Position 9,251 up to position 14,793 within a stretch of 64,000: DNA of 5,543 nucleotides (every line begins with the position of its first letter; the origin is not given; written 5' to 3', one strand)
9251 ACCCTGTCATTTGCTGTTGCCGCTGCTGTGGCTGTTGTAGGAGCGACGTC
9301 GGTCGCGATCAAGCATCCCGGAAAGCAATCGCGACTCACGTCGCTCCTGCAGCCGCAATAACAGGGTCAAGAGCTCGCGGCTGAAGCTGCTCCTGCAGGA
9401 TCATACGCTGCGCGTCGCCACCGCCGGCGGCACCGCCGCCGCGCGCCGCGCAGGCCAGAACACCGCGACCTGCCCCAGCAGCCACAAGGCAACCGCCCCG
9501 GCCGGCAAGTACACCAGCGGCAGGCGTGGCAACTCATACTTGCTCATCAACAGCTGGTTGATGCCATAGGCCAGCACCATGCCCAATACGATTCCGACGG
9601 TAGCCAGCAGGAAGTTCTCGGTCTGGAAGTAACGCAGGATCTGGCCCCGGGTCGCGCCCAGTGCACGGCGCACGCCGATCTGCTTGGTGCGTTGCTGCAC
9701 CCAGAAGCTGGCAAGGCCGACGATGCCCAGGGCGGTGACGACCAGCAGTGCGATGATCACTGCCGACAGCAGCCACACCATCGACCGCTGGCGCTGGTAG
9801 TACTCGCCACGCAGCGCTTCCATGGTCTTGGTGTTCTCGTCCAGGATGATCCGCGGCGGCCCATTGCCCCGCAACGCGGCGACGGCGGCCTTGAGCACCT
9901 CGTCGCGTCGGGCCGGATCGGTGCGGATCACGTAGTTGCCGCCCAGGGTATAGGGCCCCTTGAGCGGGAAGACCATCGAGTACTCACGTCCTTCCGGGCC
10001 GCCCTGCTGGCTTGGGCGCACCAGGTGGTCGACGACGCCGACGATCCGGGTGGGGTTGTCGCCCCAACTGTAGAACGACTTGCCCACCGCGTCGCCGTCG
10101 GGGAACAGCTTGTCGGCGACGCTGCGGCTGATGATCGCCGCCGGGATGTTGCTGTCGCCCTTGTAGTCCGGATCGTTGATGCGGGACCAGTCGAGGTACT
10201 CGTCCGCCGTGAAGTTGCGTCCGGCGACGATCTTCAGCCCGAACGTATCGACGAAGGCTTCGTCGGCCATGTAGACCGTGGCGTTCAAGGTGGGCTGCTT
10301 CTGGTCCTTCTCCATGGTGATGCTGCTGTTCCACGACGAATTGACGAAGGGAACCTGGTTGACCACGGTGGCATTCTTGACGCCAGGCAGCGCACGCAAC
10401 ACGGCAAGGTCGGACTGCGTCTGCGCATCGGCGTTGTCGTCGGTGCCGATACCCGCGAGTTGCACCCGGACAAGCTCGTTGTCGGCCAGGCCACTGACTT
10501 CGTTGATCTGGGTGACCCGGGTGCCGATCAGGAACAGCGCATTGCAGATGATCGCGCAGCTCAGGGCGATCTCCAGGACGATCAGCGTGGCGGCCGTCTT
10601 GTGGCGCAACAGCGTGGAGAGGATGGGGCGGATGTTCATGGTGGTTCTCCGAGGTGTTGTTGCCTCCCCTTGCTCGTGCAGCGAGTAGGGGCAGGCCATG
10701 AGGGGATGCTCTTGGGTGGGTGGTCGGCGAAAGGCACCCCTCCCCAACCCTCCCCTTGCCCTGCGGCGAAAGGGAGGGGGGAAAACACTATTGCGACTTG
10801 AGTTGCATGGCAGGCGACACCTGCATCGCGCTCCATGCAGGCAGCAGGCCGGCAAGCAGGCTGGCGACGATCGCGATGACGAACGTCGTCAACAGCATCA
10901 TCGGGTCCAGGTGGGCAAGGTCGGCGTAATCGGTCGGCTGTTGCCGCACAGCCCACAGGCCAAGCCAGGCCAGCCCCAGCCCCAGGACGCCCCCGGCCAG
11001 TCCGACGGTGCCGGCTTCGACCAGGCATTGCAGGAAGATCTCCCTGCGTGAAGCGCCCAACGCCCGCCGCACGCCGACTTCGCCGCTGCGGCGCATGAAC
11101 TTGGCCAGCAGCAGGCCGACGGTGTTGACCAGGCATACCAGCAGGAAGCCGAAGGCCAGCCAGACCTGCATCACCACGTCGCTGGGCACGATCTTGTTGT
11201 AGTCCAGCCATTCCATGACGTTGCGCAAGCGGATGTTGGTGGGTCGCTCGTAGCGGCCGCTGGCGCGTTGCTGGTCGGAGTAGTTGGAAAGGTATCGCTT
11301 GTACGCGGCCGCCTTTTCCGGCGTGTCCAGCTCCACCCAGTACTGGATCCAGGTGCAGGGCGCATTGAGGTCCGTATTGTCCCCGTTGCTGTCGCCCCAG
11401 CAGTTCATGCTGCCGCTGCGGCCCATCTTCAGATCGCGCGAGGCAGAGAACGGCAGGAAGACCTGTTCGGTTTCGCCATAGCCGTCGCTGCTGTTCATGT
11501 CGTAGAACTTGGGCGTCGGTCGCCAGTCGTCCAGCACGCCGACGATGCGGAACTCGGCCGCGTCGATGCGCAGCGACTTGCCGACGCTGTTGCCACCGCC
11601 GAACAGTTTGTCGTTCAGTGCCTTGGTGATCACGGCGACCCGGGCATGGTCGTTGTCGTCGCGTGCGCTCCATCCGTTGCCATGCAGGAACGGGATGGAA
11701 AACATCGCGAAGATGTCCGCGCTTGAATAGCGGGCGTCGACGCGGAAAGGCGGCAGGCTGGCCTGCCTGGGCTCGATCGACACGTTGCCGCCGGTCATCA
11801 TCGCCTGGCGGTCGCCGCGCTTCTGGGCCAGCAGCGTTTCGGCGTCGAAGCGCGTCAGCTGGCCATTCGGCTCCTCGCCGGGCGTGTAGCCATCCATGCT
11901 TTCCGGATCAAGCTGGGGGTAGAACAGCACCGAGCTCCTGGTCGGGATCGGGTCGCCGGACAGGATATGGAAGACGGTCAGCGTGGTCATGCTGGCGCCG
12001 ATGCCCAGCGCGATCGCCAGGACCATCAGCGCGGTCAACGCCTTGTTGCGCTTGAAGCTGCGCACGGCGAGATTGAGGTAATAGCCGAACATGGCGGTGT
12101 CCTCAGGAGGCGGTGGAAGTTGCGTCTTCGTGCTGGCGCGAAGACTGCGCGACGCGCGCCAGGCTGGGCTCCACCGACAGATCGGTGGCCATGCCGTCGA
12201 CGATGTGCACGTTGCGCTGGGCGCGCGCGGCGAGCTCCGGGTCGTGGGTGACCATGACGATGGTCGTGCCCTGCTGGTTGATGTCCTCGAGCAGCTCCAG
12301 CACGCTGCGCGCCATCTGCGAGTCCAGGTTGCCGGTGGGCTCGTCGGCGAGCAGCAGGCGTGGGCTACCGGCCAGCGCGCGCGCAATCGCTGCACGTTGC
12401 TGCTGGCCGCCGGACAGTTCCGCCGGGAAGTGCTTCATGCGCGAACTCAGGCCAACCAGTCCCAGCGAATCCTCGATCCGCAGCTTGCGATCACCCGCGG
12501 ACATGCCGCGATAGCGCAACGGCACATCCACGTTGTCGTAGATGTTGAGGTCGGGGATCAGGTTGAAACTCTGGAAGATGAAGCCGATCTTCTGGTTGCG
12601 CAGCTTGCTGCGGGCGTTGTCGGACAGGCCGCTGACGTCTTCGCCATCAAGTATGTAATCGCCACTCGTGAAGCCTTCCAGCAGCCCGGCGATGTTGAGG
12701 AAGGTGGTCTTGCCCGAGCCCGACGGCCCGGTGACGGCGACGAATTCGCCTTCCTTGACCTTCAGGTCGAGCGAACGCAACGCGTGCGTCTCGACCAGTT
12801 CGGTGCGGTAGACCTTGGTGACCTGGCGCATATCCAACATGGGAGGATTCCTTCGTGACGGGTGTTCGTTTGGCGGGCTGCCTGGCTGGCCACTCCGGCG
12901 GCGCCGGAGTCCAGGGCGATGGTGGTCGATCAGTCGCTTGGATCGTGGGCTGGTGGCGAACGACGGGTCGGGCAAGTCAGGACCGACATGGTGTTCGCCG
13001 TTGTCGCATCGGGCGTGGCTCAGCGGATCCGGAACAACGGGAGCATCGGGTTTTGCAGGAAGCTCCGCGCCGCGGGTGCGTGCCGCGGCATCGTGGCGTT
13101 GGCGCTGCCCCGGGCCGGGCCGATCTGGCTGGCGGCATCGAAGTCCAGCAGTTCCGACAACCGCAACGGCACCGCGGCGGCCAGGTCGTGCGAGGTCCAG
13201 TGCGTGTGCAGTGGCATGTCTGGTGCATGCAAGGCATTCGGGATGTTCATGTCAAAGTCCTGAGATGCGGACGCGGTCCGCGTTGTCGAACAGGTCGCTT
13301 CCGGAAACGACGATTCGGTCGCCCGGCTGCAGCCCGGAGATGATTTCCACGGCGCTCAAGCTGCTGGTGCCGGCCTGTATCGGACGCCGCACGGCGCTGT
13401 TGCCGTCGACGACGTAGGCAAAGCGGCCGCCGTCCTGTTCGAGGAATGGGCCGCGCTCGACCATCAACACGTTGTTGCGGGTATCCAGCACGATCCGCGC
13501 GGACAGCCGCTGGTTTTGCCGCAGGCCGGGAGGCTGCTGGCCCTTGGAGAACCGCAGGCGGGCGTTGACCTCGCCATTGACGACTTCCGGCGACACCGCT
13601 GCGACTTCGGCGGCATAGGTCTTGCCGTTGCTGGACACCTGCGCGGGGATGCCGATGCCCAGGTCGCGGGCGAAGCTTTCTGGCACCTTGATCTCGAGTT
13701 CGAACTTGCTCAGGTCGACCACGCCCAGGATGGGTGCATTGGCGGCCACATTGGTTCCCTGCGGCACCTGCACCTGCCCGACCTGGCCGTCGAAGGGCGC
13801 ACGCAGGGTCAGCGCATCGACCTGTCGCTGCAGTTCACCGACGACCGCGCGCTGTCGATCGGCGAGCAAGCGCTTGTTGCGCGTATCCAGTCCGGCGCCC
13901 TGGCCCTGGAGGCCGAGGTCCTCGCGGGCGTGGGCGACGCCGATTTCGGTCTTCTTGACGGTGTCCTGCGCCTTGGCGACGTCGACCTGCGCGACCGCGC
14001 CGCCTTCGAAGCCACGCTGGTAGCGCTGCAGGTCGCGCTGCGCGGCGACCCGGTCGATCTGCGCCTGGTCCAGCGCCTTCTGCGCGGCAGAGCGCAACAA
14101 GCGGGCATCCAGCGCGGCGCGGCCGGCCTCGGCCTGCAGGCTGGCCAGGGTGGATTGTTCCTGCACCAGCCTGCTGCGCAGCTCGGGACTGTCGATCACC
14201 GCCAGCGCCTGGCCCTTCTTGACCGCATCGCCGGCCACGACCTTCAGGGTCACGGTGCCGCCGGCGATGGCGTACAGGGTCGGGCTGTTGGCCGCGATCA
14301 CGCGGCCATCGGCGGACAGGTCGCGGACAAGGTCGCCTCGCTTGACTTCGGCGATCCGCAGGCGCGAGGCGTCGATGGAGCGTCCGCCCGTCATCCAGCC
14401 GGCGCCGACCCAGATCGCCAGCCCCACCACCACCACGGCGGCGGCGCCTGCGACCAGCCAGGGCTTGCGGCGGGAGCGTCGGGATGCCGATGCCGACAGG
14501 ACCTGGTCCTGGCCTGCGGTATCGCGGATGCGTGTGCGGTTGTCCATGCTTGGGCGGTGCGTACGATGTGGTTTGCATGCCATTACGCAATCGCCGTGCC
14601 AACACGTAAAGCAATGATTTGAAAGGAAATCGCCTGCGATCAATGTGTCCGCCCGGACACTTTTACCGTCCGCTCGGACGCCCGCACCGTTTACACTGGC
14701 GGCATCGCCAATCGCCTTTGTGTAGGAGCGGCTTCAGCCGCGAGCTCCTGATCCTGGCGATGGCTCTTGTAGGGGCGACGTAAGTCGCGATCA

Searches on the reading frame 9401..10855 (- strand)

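Call 67: search_protein_families(library=pfam, proteins=[window:9401-10855:-], max_evalue=0.001)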
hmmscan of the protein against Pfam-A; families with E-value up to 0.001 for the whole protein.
window:9401-10855:- (484 aa): 2 families
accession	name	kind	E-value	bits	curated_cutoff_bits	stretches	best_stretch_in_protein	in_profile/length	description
PF02687.27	FtsX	-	9e-17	61.7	25.5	1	365-476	2-119/120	FtsX-like permease C-terminal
PF12704.14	MacB_PCD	-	2.4e-12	48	27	1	109-325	20-204/207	MacB-like periplasmic core domain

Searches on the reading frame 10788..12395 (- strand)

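Call 67: search_protein_families(library=pfam, proteins=[window:10788-12395:-], max_evalue=0.001)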
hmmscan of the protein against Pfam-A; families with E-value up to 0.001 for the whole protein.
window:10788-12395:- (535 aa): 2 families
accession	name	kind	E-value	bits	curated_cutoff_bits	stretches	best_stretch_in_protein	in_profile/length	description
PF12704.14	MacB_PCD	-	1.1e-20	75.3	27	1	121-367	1-202/207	MacB-like periplasmic core domain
PF02687.27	FtsX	-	5.1e-18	65.7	25.5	1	413-528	3-120/120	FtsX-like permease C-terminal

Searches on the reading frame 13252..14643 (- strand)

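Call 67: search_protein_families(library=pfam, proteins=[window:13252-14643:-], max_evalue=0.001)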
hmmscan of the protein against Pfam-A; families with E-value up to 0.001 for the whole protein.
window:13252-14643:- (463 aa): 4 families
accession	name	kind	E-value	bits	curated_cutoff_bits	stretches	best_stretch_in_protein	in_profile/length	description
PF13437.12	HlyD_3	-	4.5e-12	47.1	22.2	1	279-366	1-92/106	HlyD family secretion protein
PF16576.10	HlyD_D23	-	7.3e-12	45.5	30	1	273-357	104-191/214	Barrel-sandwich domain of CusB or HlyD membrane-fusion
PF00364.28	Biotin_lipoyl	-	1.7e-05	25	22.1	0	279-306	44-71/73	Biotin-requiring enzyme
PF13533.13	Biotin_lipoyl_2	-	0.00024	21.3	29.8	0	131-151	12-32/32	Biotin-lipoyl like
